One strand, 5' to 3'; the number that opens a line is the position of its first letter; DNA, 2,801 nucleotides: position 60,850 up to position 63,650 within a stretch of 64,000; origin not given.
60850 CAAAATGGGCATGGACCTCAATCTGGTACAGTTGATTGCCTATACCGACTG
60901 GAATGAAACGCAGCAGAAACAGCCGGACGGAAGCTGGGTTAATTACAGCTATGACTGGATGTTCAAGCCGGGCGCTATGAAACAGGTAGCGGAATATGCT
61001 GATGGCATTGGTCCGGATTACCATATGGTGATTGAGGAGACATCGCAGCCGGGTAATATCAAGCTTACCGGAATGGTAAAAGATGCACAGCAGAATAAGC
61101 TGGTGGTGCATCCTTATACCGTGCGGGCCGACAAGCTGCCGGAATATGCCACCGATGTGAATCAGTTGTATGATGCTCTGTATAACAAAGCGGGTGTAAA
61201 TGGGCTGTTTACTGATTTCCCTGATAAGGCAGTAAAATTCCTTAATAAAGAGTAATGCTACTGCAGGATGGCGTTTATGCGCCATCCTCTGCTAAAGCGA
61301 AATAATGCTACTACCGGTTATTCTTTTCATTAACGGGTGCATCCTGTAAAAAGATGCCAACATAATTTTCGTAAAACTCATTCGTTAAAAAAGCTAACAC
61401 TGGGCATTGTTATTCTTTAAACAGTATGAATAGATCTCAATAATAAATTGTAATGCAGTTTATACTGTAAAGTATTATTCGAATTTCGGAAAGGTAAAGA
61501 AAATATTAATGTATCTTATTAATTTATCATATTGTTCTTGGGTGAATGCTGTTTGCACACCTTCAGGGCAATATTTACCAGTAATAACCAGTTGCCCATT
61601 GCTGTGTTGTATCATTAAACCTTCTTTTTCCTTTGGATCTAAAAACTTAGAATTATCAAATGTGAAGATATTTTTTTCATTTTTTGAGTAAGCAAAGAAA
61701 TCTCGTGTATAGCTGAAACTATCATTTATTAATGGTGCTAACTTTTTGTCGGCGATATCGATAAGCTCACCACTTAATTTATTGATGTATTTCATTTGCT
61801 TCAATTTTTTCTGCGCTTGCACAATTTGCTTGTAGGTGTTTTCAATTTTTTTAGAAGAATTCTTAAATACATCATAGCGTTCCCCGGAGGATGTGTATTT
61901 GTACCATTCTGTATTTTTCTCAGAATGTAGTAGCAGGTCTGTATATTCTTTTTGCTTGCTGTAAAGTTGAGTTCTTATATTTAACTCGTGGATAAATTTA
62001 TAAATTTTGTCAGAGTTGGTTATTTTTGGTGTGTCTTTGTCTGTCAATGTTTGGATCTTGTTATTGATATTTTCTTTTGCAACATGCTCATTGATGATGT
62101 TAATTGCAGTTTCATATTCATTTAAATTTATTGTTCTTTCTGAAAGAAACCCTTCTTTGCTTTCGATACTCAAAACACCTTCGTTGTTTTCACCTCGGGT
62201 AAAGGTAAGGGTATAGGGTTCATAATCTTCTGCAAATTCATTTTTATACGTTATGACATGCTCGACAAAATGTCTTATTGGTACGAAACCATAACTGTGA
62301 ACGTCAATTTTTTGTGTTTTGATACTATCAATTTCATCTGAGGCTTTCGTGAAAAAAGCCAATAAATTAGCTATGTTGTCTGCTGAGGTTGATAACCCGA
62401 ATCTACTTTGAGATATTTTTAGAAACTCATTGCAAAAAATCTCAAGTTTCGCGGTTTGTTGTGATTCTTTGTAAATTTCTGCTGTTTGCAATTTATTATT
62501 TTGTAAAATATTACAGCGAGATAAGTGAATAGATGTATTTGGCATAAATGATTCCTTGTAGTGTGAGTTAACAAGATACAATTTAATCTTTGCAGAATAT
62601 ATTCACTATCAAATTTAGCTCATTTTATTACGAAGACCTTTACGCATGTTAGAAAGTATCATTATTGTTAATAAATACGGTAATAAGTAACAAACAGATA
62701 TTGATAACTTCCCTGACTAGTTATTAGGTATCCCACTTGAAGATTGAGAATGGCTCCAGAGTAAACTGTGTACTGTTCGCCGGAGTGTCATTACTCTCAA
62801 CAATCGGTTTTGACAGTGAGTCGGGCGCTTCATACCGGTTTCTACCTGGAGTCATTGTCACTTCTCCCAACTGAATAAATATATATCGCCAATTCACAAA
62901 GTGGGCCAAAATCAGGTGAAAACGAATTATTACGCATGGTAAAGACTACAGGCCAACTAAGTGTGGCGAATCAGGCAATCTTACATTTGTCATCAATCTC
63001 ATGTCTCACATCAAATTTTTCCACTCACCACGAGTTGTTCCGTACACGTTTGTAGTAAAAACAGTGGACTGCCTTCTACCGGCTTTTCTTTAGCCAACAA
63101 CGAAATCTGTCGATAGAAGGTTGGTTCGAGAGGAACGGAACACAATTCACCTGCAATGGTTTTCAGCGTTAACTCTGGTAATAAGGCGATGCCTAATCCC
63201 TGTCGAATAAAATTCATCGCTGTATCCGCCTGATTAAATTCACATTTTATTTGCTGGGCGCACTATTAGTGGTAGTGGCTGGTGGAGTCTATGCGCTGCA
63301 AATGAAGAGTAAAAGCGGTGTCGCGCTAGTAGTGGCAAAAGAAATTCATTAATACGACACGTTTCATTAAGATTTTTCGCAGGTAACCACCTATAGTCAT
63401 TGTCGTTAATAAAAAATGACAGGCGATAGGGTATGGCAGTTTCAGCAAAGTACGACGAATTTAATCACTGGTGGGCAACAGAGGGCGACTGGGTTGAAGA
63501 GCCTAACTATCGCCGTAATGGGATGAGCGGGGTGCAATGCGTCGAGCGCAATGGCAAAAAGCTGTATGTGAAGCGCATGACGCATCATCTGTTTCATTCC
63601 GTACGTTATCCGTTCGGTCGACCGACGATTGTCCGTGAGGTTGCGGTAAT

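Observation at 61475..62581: AT-rich orphan gene between glpQ and the yfaH fragment: candidate undescribed accessory function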

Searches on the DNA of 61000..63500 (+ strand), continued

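Call 55: search_dna_similar(query=L002:5900-6100:+, collection=ecoli_genomes, mode=near, max_rows=8, rows=spread)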
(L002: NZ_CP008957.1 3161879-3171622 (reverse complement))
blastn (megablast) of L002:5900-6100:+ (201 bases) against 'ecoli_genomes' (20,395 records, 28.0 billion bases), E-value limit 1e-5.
Records with a match: 4237; places in all: 4239; records where one place covers at least 80% of the query: 1116.
Genomes with a match: 4237 of 5426; with a place that covers at least 80% of the query: 1116. Places per genome that has any: lowest 1, median 1, highest 2. On chromosomes: 4239 places; on plasmids: 0.
Best place of each record, by identity: >=99% 1083; 95-99% 48; 90-95% 2904; 80-90% 202.
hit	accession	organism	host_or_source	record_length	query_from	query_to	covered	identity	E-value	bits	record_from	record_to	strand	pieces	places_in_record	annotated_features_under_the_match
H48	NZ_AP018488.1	Escherichia coli O157:H7 strain PV15-279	Homo sapiens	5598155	1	201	100%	100.0%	4e-100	372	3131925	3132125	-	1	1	LysR family transcriptional regulator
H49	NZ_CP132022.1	Escherichia coli strain GON1437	Homo sapiens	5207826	1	201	100%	99.0%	9e-97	361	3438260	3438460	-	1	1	LysR family transcriptional regulator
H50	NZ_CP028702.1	Escherichia coli strain J53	Laboratory strain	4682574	1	102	51%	91.3%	4e-30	139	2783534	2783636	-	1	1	LysR family transcriptional regulator | hypothetical protein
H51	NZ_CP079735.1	Escherichia coli strain GB2005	Homo sapiens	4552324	1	102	51%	91.3%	4e-30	139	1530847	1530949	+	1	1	LysR family transcriptional regulator | hypothetical protein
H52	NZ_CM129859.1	Escherichia coli strain SW07096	wastewater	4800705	1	102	51%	91.3%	4e-30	139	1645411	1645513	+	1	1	LysR family transcriptional regulator | hypothetical protein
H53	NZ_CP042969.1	Escherichia coli strain CFSAN061769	missing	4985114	1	102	51%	90.3%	2e-28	134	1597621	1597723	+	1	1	LysR family transcriptional regulator | hypothetical protein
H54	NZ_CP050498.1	Escherichia coli strain RM13322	cattle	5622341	1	97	48%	90.7%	3e-27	130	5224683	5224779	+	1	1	LysR family transcriptional regulator | hypothetical protein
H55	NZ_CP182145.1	Escherichia coli strain CUWW10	wastewater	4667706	1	84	42%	90.5%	1e-21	111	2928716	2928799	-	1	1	LysR family transcriptional regulator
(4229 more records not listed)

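Call 78: search_dna_similar(query=window:61475-62545:+, collection=ecoli_genomes, mode=near, max_rows=60, rows=spread)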
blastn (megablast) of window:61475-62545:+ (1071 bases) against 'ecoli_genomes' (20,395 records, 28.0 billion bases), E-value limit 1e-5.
Records with a match: 1052; places in all: 1055; records where one place covers at least 80% of the query: 1045.
Genomes with a match: 1052 of 5426; with a place that covers at least 80% of the query: 1045. Places per genome that has any: lowest 1, median 1, highest 2. On chromosomes: 1055 places; on plasmids: 0.
Best place of each record, by identity: >=99% 4; 95-99% 18; 90-95% 1030.
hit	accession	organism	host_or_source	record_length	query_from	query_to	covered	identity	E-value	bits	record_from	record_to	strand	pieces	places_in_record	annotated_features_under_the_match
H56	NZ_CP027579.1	Escherichia coli strain 2013C-4282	Homo sapiens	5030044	1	1071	100%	100.0%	0e+0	1978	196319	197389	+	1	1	hypothetical protein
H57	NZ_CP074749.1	Escherichia coli strain R32_14_1F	goat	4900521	1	1071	100%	95.2%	0e+0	1696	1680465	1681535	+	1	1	hypothetical protein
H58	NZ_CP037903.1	Escherichia coli strain LHM10-1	pig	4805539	1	1071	100%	93.2%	0e+0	1574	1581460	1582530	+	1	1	hypothetical protein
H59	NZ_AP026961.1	Escherichia coli strain EC20-72C-1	Anabas testudineus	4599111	1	1071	100%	93.1%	0e+0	1568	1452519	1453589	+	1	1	hypothetical protein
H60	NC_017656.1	Escherichia coli O55:H7 str. RM12579 strain RM12579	Homo sapiens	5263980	1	1071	100%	93.0%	0e+0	1563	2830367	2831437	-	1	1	hypothetical protein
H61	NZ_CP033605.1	Escherichia coli O157:H7 strain TR01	Cattle carcass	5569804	1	1071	100%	92.9%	0e+0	1557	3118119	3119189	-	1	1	hypothetical protein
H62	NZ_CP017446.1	Escherichia coli O157:H7 strain 9234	Cattle Hide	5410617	1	1071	100%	92.9%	0e+0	1557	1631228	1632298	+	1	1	hypothetical protein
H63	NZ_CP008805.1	Escherichia coli O157:H7 str. SS17 strain SS17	Cattle feces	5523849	1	1071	100%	92.9%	0e+0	1557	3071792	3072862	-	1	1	hypothetical protein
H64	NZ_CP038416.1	Escherichia coli O157:H7 strain 3-5-1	cattle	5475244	1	1071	100%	92.9%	0e+0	1557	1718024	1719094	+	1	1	hypothetical protein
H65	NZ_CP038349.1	Escherichia coli O157:H7 strain F8952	missing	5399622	1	1071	100%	92.9%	0e+0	1557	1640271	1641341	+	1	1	hypothetical protein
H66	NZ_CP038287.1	Escherichia coli O157:H7 strain TX 376-2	cattle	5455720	1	1071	100%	92.9%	0e+0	1557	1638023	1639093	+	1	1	hypothetical protein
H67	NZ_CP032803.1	Escherichia coli strain ERL05-1306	Diced lamb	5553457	1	1071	100%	92.9%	0e+0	1557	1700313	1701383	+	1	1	hypothetical protein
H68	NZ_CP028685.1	Escherichia coli strain 111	cattle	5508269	1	1071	100%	92.9%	0e+0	1557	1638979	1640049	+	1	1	hypothetical protein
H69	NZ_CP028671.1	Escherichia coli strain 116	cattle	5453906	1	1071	100%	92.9%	0e+0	1557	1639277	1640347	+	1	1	hypothetical protein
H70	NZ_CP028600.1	Escherichia coli strain 147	cattle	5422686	1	1071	100%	92.9%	0e+0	1557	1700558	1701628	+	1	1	hypothetical protein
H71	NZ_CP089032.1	Escherichia coli O157:H7 strain 6535WT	Homo sapiens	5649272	1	1071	100%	92.9%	0e+0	1557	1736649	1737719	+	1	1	hypothetical protein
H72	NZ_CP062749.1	Escherichia coli O157:H7 strain Z1486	Bovine Faeces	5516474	1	1071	100%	92.9%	0e+0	1557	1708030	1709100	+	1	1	hypothetical protein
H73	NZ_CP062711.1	Escherichia coli O157:H7 strain Z1831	Bovine Faeces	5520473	1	1071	100%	92.9%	0e+0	1557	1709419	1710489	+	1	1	hypothetical protein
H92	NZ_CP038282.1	Escherichia coli O157:H7 strain F8492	beef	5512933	1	1071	100%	92.8%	0e+0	1552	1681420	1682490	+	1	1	hypothetical protein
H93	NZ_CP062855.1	Escherichia coli O20:H12 strain Res13-Lact-PEB17-18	Sus scrofa domesticus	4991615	1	1071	100%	92.8%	0e+0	1552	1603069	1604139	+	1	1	hypothetical protein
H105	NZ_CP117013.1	Escherichia coli strain MLI114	Homo sapiens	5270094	1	1071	100%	92.3%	0e+0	1519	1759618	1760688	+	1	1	hypothetical protein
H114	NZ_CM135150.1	Escherichia coli strain 54214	Homo sapiens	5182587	1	1071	100%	92.0%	0e+0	1502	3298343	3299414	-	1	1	hypothetical protein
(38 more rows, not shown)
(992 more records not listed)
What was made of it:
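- Decay: IS1 interrupts the gene in 12 of 60 evenly sampled carriers (call 78). It is abundant in the O157:H7/O55:H7 lineage (call 78).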

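Call 90: get_annotated_region(hit=H57, flank=2500)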
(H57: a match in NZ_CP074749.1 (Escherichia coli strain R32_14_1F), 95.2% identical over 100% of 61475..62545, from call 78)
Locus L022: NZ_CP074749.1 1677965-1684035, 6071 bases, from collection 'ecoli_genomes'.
description: Escherichia coli strain R32_14_1F chromosome, complete genome
organism: Escherichia coli strain R32_14_1F (NCBI taxid 562)
replicon: chromosome; assembly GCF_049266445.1
host: goat; source: missing; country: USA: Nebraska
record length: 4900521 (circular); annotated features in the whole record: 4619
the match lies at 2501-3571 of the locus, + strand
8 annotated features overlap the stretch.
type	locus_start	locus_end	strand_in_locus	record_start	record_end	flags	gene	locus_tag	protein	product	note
CDS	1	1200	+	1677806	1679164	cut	glpT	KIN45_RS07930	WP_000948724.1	glycerol-3-phosphate transporter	-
CDS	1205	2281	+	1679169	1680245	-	glpQ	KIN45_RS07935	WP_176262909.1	glycerophosphodiester phosphodiesterase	-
CDS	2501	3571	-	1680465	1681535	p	-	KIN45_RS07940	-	hypothetical protein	frameshifted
CDS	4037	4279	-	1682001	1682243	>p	-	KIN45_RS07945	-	LysR family transcriptional regulator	incomplete; partial in the middle of a contig; missing N-terminus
CDS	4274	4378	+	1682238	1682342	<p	-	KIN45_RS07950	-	hypothetical protein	incomplete; partial in the middle of a contig; missing N-terminus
CDS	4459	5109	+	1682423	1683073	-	inaA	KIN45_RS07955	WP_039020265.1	lipopolysaccharide kinase InaA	-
CDS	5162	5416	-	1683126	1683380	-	yfaE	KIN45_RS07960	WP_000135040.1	ferredoxin-like diferric-tyrosyl radical cofactor maintenance protein YfaE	-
CDS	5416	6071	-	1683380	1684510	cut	nrdB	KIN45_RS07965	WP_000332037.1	class Ia ribonucleoside-diphosphate reductase subunit beta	-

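Call 91: get_annotated_region(hit=H114, flank=2500)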
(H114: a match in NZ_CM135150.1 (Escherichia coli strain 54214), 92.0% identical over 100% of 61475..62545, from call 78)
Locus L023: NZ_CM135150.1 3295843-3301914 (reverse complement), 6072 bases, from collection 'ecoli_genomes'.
description: Escherichia coli strain 54214 chromosome, whole genome shotgun sequence
organism: Escherichia coli strain 54214 (NCBI taxid 562)
replicon: chromosome; assembly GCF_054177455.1
host: Homo sapiens; source: urine; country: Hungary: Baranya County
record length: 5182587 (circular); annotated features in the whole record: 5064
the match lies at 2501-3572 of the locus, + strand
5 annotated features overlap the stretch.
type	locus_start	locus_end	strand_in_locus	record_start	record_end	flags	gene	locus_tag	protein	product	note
CDS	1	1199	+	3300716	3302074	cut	glpT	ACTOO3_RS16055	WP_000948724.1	glycerol-3-phosphate transporter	-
CDS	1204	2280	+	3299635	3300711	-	glpQ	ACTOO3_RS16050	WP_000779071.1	glycerophosphodiester phosphodiesterase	-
CDS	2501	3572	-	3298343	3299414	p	-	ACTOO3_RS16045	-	hypothetical protein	frameshifted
CDS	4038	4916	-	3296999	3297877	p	-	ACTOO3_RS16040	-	LysR family transcriptional regulator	internal stop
CDS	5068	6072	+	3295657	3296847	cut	-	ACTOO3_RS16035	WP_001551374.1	MFS transporter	-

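Call 92: get_annotated_region(hit=H59, flank=2500)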
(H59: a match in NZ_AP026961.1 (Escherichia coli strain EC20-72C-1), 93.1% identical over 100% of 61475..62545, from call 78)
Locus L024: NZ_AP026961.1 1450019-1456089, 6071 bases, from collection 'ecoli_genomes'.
description: Escherichia coli strain EC20-72C-1 chromosome, complete genome
organism: Escherichia coli strain EC20-72C-1 (NCBI taxid 562)
replicon: chromosome; assembly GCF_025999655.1
host: Anabas testudineus; source: gut contents of Anabas testudineus; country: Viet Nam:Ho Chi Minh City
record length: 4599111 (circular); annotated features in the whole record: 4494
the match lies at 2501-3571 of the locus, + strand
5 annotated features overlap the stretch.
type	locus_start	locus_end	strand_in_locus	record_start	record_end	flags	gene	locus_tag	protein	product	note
CDS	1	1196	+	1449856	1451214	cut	glpT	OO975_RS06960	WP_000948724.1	glycerol-3-phosphate transporter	-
CDS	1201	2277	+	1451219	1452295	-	glpQ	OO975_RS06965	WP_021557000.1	glycerophosphodiester phosphodiesterase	-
CDS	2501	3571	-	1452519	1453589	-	-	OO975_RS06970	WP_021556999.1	hypothetical protein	-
CDS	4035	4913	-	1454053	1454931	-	-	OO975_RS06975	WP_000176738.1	LysR family transcriptional regulator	-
CDS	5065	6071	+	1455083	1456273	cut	-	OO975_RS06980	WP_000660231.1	MFS transporter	-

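Call 93: get_annotated_region(hit=H105, flank=2500)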
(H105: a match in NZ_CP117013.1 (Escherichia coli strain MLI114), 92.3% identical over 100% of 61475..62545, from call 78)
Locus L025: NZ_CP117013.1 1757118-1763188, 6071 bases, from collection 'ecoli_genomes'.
description: Escherichia coli strain MLI114 chromosome, complete genome
organism: Escherichia coli strain MLI114 (NCBI taxid 562)
replicon: chromosome; assembly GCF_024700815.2
host: Homo sapiens; source: stool sample; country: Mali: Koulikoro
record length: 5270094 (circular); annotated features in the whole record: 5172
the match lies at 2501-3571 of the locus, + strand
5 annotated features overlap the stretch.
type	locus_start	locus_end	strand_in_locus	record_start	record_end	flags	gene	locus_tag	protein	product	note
CDS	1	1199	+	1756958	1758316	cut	glpT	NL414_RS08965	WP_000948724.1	glycerol-3-phosphate transporter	-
CDS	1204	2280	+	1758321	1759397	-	glpQ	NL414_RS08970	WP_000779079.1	glycerophosphodiester phosphodiesterase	-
CDS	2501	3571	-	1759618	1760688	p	-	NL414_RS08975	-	hypothetical protein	frameshifted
CDS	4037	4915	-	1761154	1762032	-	-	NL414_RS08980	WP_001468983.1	LysR family transcriptional regulator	-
CDS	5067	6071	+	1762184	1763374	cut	-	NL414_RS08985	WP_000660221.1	MFS transporter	-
